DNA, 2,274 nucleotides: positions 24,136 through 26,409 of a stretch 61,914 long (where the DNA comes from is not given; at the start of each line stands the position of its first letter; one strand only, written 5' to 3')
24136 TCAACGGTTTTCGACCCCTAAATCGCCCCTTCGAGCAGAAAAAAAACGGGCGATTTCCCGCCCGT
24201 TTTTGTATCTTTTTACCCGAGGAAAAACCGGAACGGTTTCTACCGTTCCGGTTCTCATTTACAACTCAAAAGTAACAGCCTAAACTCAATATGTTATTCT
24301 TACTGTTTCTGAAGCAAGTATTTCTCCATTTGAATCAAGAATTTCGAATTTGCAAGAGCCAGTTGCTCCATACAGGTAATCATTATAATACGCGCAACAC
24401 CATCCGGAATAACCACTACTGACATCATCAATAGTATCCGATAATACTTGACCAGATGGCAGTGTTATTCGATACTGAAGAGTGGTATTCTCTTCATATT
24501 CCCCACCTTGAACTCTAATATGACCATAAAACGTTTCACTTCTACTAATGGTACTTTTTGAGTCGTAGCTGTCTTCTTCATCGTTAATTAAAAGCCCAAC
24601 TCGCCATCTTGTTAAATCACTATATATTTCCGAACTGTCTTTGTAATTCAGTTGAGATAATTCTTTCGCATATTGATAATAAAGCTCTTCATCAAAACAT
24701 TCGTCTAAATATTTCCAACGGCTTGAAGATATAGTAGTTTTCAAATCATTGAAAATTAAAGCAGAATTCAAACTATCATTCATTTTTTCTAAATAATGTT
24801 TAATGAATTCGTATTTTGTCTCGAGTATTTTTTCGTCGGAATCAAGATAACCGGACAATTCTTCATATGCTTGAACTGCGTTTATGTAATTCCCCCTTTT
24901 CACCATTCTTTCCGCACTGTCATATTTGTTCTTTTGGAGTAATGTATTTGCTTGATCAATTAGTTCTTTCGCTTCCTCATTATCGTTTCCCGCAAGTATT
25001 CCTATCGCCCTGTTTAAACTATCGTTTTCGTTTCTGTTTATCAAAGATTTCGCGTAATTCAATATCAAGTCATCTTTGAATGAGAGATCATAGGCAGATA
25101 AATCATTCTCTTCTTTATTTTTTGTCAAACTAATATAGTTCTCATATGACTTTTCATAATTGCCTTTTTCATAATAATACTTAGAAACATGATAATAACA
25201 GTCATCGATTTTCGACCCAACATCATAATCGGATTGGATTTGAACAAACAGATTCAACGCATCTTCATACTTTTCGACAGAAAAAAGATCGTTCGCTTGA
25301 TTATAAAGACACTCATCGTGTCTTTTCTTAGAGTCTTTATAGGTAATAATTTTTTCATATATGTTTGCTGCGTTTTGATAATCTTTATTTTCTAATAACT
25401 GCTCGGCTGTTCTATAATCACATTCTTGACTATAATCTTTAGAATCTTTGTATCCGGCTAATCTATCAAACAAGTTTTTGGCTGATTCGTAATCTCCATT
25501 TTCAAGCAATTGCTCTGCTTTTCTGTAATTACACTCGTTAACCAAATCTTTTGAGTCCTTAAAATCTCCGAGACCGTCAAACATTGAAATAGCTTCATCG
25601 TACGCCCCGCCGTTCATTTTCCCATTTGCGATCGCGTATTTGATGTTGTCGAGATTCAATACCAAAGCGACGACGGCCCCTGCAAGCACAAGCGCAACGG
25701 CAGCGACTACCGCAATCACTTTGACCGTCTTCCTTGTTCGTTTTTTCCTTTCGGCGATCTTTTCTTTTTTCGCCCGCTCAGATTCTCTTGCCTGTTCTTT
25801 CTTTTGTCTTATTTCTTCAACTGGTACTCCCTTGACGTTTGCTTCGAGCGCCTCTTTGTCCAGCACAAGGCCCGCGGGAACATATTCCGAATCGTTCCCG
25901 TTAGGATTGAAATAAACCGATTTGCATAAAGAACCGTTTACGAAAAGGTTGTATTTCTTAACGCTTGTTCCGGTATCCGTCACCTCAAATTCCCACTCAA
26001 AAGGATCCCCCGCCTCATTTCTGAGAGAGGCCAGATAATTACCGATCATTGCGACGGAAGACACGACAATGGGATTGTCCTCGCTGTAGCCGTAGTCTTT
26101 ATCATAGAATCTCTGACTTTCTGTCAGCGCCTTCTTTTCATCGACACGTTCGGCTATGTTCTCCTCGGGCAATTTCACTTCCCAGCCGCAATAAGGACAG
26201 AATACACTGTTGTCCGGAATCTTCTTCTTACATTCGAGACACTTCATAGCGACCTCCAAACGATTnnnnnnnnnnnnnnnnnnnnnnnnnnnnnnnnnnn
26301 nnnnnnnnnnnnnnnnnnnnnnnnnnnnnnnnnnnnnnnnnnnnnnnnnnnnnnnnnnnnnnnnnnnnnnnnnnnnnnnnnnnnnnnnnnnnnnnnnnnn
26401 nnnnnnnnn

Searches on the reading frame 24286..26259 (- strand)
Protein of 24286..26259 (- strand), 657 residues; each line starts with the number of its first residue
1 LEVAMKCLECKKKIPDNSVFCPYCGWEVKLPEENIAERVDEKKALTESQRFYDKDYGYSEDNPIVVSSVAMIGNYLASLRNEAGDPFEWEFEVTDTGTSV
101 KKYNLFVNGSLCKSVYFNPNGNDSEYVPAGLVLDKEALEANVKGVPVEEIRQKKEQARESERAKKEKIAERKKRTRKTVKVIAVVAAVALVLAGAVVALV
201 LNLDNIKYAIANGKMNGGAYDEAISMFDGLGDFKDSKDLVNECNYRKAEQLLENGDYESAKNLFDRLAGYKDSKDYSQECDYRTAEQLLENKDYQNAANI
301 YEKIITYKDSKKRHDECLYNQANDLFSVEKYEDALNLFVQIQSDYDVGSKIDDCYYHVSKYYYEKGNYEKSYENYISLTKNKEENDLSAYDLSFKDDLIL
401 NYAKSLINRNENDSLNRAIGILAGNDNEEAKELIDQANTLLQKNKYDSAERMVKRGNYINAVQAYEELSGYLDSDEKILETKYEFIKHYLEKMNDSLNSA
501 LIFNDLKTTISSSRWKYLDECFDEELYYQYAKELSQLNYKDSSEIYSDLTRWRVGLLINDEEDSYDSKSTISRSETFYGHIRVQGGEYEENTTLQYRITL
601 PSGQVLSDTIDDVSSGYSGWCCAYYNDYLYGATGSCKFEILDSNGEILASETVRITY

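Call 3: search_protein_families(library=pfam, proteins=[window:24286-26259:-], max_evalue=1)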
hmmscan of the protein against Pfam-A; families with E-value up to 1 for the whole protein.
window:24286-26259:- (657 aa): 22 families
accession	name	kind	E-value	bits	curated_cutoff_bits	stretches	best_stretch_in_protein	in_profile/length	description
PF13432.12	TPR_16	-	1.9e-06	28.6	32.7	1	245-304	1-57/65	Tetratricopeptide repeat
PF14559.12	TPR_19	-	2.3e-06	28.3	25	1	218-270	5-54/68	Tetratricopeptide repeat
PF07719.23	TPR_2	-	9.8e-06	25.8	27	0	316-340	2-26/34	Tetratricopeptide repeat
PF13240.11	Zn_Ribbon_1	-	0.00034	20.7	25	1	6-25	1-20/23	zinc-ribbon domain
PF12895.13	ANAPC3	-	0.00056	20.6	27.2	1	219-303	4-81/82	Anaphase-promoting complex, cyclosome, subunit 3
PF12773.13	DZR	-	0.0007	20.2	27.3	1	7-25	27-45/45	Double zinc ribbon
PF13428.12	TPR_14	-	0.00083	20.3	23.5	0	245-273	5-34/44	Tetratricopeptide repeat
PF13174.12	TPR_6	-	0.0014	19.6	26.3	1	281-306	3-28/33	Tetratricopeptide repeat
PF10571.15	UPF0547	-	0.0046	17.5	29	1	6-27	2-23/26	Uncharacterised protein family UPF0547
PF17032.10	Zn_ribbon_15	-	0.019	16.2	28.9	1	5-25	53-73/73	zinc-ribbon family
PF13424.12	TPR_12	-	0.028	15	30.1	0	285-339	10-69/77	Tetratricopeptide repeat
PF13248.11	Zn_ribbon_3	-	0.031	14.2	27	1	6-25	4-23/26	zinc-ribbon domain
PF24347.1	FIGL1_N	-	0.033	14.5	27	0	248-278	22-52/75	FIGL1 N-terminal domain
PF13525.12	YfiO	-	0.043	14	25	1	244-319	8-83/203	Outer membrane lipoprotein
PF09534.15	Trp_oprn_chp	-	0.07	13.4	29.6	1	150-199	89-138/180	Tryptophan-associated transmembrane protein (Trp_oprn_chp)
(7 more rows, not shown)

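Call 4: search_protein_families(library=padloc, proteins=[window:24286-26259:-], max_evalue=1)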
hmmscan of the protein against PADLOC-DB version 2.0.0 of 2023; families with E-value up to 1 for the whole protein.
window:24286-26259:- (657 aa): 2 families
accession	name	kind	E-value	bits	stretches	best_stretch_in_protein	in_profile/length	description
PDLC01031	Csx1/Csm6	-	0.027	11.9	0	235-447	131-305/357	CARF+HEPN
PDLC01799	CARF1--CARF_HEPN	-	0.05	10.6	1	234-343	182-288/454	-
